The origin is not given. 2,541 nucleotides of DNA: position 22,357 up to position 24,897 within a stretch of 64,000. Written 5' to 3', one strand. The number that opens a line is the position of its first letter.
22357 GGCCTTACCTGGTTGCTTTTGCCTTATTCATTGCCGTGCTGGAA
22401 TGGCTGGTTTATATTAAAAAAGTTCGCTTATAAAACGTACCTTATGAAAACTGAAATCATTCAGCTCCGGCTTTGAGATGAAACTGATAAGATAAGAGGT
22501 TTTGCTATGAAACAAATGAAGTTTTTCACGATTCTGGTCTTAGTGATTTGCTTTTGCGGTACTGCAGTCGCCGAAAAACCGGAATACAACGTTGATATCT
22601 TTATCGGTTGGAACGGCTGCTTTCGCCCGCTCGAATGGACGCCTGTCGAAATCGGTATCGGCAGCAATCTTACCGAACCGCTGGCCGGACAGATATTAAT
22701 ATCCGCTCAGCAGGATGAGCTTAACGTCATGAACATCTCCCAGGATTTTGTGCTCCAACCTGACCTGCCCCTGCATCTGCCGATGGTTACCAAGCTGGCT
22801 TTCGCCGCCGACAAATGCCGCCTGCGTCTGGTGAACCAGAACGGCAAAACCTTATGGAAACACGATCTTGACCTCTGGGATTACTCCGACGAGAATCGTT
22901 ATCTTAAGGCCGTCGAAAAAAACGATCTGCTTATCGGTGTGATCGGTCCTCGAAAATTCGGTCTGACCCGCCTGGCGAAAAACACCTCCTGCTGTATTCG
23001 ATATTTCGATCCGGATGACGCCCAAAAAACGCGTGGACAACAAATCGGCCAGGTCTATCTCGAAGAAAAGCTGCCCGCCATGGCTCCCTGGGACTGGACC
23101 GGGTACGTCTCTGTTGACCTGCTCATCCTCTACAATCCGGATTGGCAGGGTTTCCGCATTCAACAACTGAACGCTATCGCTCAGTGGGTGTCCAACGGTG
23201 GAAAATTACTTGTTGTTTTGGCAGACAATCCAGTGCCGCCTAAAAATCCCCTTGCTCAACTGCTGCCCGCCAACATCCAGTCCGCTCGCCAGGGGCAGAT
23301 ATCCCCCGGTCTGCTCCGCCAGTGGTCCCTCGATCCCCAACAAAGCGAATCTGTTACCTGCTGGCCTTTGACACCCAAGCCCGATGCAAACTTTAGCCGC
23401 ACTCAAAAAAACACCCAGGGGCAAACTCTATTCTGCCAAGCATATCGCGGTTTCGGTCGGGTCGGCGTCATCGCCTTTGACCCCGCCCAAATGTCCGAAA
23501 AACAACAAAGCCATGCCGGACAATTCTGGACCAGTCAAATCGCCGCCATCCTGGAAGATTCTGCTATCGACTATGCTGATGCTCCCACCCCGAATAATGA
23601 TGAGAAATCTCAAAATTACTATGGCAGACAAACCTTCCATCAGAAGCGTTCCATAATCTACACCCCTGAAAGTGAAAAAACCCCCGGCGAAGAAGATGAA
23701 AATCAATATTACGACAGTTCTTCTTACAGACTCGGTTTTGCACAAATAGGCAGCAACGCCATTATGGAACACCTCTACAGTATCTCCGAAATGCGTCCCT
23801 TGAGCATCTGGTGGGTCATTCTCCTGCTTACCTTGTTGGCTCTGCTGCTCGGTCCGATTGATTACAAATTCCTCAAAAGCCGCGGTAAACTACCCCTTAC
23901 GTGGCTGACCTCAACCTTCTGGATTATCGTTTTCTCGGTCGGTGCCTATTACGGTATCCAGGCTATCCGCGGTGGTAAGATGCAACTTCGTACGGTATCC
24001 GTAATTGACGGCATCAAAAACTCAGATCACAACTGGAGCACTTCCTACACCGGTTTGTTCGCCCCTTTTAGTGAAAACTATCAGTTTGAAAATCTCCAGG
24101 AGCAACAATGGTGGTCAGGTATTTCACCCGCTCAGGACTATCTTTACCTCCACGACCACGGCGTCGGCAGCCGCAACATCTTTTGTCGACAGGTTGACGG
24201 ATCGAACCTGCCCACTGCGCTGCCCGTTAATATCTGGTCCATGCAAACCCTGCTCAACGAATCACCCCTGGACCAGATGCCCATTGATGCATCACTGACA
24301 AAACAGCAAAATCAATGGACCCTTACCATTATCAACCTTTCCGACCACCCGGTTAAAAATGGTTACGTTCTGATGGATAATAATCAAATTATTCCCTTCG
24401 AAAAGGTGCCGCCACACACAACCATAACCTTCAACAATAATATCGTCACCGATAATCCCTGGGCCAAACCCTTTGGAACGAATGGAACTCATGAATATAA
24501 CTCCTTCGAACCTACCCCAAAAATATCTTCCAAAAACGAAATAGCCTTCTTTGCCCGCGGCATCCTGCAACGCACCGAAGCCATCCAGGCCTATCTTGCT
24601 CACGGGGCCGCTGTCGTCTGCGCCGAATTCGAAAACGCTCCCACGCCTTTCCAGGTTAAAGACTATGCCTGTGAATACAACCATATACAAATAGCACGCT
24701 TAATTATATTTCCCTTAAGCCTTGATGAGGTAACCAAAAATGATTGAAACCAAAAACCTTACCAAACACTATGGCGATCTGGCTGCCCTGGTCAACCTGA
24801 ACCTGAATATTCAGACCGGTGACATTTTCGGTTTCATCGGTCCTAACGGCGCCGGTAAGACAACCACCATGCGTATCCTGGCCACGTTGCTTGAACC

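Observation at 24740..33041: One ABC ATPase followed by four tandem, internally duplicated ABC-2 permease paralogs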

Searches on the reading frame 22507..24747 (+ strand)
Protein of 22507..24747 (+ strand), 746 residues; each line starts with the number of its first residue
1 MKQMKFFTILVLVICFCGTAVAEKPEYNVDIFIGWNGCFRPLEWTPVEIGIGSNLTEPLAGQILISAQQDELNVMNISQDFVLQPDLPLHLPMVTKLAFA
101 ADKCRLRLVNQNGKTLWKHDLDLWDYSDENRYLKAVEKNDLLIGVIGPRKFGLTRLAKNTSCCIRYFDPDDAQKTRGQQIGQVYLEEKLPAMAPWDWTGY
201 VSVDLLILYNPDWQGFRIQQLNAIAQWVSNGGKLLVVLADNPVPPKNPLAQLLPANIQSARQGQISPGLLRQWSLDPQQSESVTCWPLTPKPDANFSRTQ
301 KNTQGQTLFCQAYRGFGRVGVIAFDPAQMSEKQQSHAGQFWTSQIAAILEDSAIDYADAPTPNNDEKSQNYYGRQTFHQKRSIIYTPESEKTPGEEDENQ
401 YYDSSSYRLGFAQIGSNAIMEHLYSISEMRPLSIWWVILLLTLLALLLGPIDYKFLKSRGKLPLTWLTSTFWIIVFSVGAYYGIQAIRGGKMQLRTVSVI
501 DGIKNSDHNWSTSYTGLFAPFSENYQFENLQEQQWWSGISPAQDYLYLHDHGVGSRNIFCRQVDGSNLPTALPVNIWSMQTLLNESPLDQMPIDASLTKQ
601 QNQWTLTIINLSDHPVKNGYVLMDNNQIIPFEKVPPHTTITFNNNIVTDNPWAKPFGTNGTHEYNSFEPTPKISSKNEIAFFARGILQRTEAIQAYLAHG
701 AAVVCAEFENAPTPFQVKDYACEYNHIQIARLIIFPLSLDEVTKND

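Call 5: search_protein_families(library=pfam, proteins=[window:22507-24747:+], max_evalue=0.1)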
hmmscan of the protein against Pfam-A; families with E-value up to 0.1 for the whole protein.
window:22507-24747:+ (746 aa): 1 family
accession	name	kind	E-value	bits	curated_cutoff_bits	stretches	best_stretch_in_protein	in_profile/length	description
PF14258.12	DUF4350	-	0.027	15.2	30.4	1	205-255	41-84/181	Domain of unknown function (DUF4350)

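Call 6: search_protein_families(library=ncbifam, proteins=[window:22507-24747:+], max_evalue=0.1)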
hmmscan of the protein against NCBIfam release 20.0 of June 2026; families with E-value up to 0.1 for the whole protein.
window:22507-24747:+ (746 aa): 0 families

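Call 23: find_homologous_proteins(query=window:22507-24747:+, max_evalue=0.00001)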
Query window:22507-24747:+ (746 aa): 464 proteins with E <= 0.00001 among 8000 candidates; the best 120 are listed.
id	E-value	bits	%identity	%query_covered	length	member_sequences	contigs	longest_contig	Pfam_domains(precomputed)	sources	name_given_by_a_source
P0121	0.0e+0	1758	100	100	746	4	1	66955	-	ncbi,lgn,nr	ncbi:MAG: hypothetical protein JXD22_00575 [Sedimentisphaerales bacterium]|nr:hypothetical protein [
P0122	0.0e+0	1385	87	90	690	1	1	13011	-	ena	-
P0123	3.5e-261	887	53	99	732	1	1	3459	-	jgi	-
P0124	2.2e-260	884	53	99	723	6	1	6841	-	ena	-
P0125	4.9e-260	883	52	99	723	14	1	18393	-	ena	-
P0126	8.3e-260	882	53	99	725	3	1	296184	-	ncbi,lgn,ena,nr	ncbi:MAG: hypothetical protein FVQ85_03110 [Planctomycetes bacterium]|nr:hypothetical protein [Planc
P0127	1.8e-259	881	52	99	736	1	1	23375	-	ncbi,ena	-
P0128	1.8e-259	881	53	99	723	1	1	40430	-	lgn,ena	-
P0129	4.2e-259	880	53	98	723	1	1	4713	-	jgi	jgi:hypothetical protein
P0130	1.7e-258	878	53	97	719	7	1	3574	-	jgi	jgi:hypothetical protein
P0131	2.7e-258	877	52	99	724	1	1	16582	-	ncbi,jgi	ncbi:MAG: hypothetical protein ACYS32_10100 [Planctomycetota bacterium]|jgi:hypothetical protein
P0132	3.1e-258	877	53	98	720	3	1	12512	-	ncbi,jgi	ncbi:MAG: hypothetical protein ACYS3N_05350 [Planctomycetota bacterium]|jgi:hypothetical protein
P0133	2.5e-257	874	52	99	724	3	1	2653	-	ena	-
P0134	1.7e-256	871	52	99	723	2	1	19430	-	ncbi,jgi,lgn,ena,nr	ncbi:MAG: hypothetical protein OEW48_15960 [Phycisphaerae bacterium]|nr:hypothetical protein [Phycis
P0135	9.7e-256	869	52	99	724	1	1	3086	-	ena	-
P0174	4.5e-230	784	48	100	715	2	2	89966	-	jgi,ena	-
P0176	2.0e-228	778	47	97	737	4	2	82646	-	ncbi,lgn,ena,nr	ncbi:MAG: hypothetical protein KAY65_02910 [Planctomycetes bacterium]|nr:hypothetical protein [Planc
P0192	5.0e-224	764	47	98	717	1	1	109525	-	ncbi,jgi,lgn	-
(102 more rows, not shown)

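Call 43: find_encoding_contigs(protein=P0126, flank=10000, max_places=1)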
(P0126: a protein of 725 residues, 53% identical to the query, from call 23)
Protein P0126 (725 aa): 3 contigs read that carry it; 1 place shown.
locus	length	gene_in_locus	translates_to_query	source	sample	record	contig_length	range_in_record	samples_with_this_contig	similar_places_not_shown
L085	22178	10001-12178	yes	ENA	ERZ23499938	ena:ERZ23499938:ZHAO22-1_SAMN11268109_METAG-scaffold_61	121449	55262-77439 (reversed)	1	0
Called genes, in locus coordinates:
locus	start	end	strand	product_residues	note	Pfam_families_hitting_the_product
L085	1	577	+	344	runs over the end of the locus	PF01547:SBP_bac_1, PF13531:SBP_bac_11, PF13416:SBP_bac_8, PF13343:SBP_bac_6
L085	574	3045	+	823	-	PF08450:SGL (faint), PF24684:Vgb_lyase (weak), PF25021:TEN_NHL (faint), PF01436:NHL (weak), PF17170:DUF5128 (weak), PF01436:NHL (weak)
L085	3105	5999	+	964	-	PF00092:VWA, PF07090:GATase1_like (weak)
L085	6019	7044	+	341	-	PF20030:bpMoxR, PF00004:AAA (weak), PF07726:AAA_3, PF07728:AAA_5, PF17863:AAA_lid_2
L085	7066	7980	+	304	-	PF01882:DUF58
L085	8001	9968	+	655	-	PF07584:BatA, PF00092:VWA, PF13519:VWA_2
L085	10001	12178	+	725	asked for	-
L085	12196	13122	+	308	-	PF00005:ABC_tran, PF13401:AAA_22 (faint), PF13304:AAA_21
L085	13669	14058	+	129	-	-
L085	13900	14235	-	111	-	-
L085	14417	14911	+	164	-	-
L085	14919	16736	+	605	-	PF12679:ABC2_membrane_2 (weak)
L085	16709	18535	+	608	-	PF12679:ABC2_membrane_2 (faint), PF12698:ABC2_membrane_3 (weak)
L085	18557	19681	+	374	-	PF00005:ABC_tran, PF02463:SMC_N (faint), PF17912:OB_MalK, PF08402:TOBE_2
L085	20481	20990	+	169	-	-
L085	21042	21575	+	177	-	-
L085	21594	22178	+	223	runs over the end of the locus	-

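Call 45: predict_structure(alignment_id=A3)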
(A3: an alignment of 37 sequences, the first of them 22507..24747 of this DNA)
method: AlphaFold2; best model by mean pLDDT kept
length: 746 residues; sequences in the alignment: 37
mean_pLDDT: 57.5   pTM: 0.56
mean pLDDT of the five models: 57.5, 55.9, 51.9, 49.0, 46.6
residues with pLDDT >= 90: 72; 70-90: 216; 50-70: 128; < 50: 330
segments of 3 or more residues with pLDDT < 50: 15-50, 69-73, 87-100, 128-136, 167-169, 171-176, 189-201, 352-379, 389-432, 484-589, 651-686, 714-730, 738-746
pLDDT, mean of each block of 10 residues (from residue 1): 56 46 25 28 37 62 63 57 54 37 71 78 52 50 80 74 58 52 64 33 77 75 73 87 85 90 92 90 92 82 90 84 92 87 85 37 29 37 65 38 39 40 40 60 74 77 72 70 45 28 30 26 29 26 25 26 28 24 33 79 83 84 78 92 71 34 29 33 45 72 76 44 39 55 30
secondary structure, 60 per line:
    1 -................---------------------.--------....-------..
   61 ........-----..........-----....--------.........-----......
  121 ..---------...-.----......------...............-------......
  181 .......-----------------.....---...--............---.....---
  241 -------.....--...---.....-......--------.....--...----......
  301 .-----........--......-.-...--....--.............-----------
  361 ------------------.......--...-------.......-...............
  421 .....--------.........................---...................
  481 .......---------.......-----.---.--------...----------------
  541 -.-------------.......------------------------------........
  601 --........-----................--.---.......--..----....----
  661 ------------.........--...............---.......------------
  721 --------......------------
elements in order (helices of 4 or more, strands of 3 or more residues): H2-17 E48-51 E59-68 E74-83 E89-92 E101-109 E115-122 E132-134 E141-146 H153-159 E160-167 E175-187 E205-209 H218-229 E233-237 H248-252 E255-257 E261-265 H267-272 E281-285 E288-290 E295-301 E307-314 E317-322 H331-334 H337-349 E379-385 H398-404 E406-408 H409-425 H434-458 H462-487 E497-503 E556-562 E593-600 E603-610 E616-623 E627-631 E638-644 H653-656 H673-681 H684-698 E702-708 E729-734

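Call 49: fold_search(model_id=the predicted structure, library=pdb)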
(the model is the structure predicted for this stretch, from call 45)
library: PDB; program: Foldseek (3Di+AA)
matches with E <= 10: 899; with E <= 0.001: 10
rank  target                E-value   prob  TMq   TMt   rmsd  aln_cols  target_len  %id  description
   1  5xb7_A                5.0e-05  1.00  0.17  0.18  14.3       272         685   14  GH42 alpha-L-arabinopyranosidase from Bifidobacterium animalis subsp. lactis Bl-04 (released 2017-11-01)
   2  2gk3_A                5.6e-05  1.00  0.18  0.48  15.9       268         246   13  Cytoplasmic Protein STM3548 from Salmonella typhimurium (released 2006-05-02)
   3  5xb7_E                5.9e-05  1.00  0.17  0.18  14.0       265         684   14  GH42 alpha-L-arabinopyranosidase from Bifidobacterium animalis subsp. lactis Bl-04 (released 2017-11-01)
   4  5xb7_B                9.7e-05  1.00  0.17  0.19  13.9       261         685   14  GH42 alpha-L-arabinopyranosidase from Bifidobacterium animalis subsp. lactis Bl-04 (released 2017-11-01)
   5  5xb7_D                1.5e-04  1.00  0.17  0.18  14.0       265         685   14  GH42 alpha-L-arabinopyranosidase from Bifidobacterium animalis subsp. lactis Bl-04 (released 2017-11-01)
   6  5xb7_F                1.7e-04  1.00  0.17  0.18  14.0       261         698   14  GH42 alpha-L-arabinopyranosidase from Bifidobacterium animalis subsp. lactis Bl-04 (released 2017-11-01)
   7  3rht_A                1.8e-04  1.00  0.17  0.44   9.0       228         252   15  Crystal structure of type 1 glutamine amidotransferase (GATase1)-like protein from Planctomyces limnophilus (released 2011-04-27)
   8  5xb7_C                2.6e-04  1.00  0.17  0.18  13.9       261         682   13  GH42 alpha-L-arabinopyranosidase from Bifidobacterium animalis subsp. lactis Bl-04 (released 2017-11-01)
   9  8ibr                  7.1e-04  1.00  0.14  0.15   5.6       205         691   11  Crystal structure of GH42 beta-galactosidase BiBga42A from Bifidobacterium longum subspecies infantis in complex with gl (released 2023-06-07)
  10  7omi_DDD              9.4e-04  1.00  0.16  0.18   5.7       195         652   12  Bs164 in complex with mannocyclophellitol epoxide (released 2022-02-02)
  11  6t6g_EEE              1.0e-03  1.00  0.16  0.18   5.5       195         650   14  Bacteroides salyersiae GH164 beta-mannosidase in complex with noeuromycin (released 2020-01-01)
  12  7omi_FFF              1.1e-03  1.00  0.16  0.18   5.7       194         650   11  Bs164 in complex with mannocyclophellitol epoxide (released 2022-02-02)
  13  7omi_BBB              1.1e-03  1.00  0.16  0.18   5.5       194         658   11  Bs164 in complex with mannocyclophellitol epoxide (released 2022-02-02)
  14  7omi_AAA              1.1e-03  1.00  0.16  0.18   5.7       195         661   11  Bs164 in complex with mannocyclophellitol epoxide (released 2022-02-02)
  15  6t5o_FFF              1.1e-03  1.00  0.16  0.18   6.1       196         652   11  Bacteroides salyersiae GH164 beta-mannosidase (released 2020-01-01)
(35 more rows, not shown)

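Call 50: search_protein_families(library=pfam, alignment_id=A3, max_evalue=1)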
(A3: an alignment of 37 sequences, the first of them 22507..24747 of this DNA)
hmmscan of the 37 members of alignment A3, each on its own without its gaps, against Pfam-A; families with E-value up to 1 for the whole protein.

A. member 1, window:22507-24747:+ (746 aa): 1 family
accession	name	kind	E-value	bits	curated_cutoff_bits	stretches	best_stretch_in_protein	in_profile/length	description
PF14258.12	DUF4350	-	0.027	15.2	30.4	1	205-255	41-84/181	Domain of unknown function (DUF4350)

B. families by the number of members that match (of 37 scanned): 17 families
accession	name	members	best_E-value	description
PF14258.12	DUF4350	28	0.0006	Domain of unknown function (DUF4350)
PF09822.16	ABC_transp_aux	17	0.0028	ABC-type uncharacterized transport system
PF09960.14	DUF2194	7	0.051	Uncharacterised protein conserved in bacteria (DUF2194)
PF18422.6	TNFR_16_TM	3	0.16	Tumor necrosis factor receptor member 16 trans-membrane domain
PF20563.3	DUF6773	2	0.1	Family of unknown function (DUF6773)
PF19545.4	DUF6069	1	0.018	Family of unknown function (DUF6069)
PF15506.11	OCC1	1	0.025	OCC1 family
PF03527.20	RHS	1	0.056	RHS protein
PF22285.2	DUF6962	1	0.11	Family of unknown function (DUF6962)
PF13810.12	DUF4185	1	0.14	Domain of unknown function (DUF4185)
PF04494.20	TFIID_NTD2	1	0.15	WD40 associated region in TFIID subunit, NTD2 domain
PF15335.11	CAAP1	1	0.21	Caspase activity and apoptosis inhibitor 1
PF12725.13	DUF3810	1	0.28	Protein of unknown function (DUF3810)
PF04987.19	PigN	1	0.3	Phosphatidylinositolglycan class N (PIG-N)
PF12411.13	Choline_sulf_C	1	0.39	Choline sulfatase enzyme C terminal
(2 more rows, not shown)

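Call 60: find_encoding_contigs(protein=P0192, flank=10000, max_places=1)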
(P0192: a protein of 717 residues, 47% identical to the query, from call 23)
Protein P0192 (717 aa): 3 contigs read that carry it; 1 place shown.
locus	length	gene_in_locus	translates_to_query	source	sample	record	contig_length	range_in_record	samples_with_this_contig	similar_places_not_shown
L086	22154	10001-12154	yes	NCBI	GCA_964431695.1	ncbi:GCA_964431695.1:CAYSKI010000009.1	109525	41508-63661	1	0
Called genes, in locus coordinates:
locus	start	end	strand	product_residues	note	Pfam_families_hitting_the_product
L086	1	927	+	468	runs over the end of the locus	-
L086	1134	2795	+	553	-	-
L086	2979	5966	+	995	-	PF00092:VWA, PF13519:VWA_2, PF13768:VWA_3, PF07090:GATase1_like (weak)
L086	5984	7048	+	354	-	PF00493:MCM (faint), PF20030:bpMoxR, PF00004:AAA (weak), PF07726:AAA_3, PF07728:AAA_5, PF17863:AAA_lid_2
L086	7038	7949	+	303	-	PF01882:DUF58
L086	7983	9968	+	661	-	PF07584:BatA, PF13519:VWA_2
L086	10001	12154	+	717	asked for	-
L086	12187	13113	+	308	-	PF00005:ABC_tran, PF13304:AAA_21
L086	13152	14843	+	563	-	PF12679:ABC2_membrane_2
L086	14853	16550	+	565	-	PF12679:ABC2_membrane_2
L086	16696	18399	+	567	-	PF12679:ABC2_membrane_2 (weak)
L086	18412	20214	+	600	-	PF01061:ABC2_membrane (weak), PF12679:ABC2_membrane_2, PF12698:ABC2_membrane_3 (weak)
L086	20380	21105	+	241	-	PF00483:NTP_transferase, PF12804:NTP_transf_3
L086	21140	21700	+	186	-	PF00908:dTDP_sugar_isom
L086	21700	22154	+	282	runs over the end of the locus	PF01073:3Beta_HSD (faint), PF01370:Epimerase, PF04321:RmlD_sub_bind, PF16363:GDP_Man_Dehyd, PF07993:NAD_binding_4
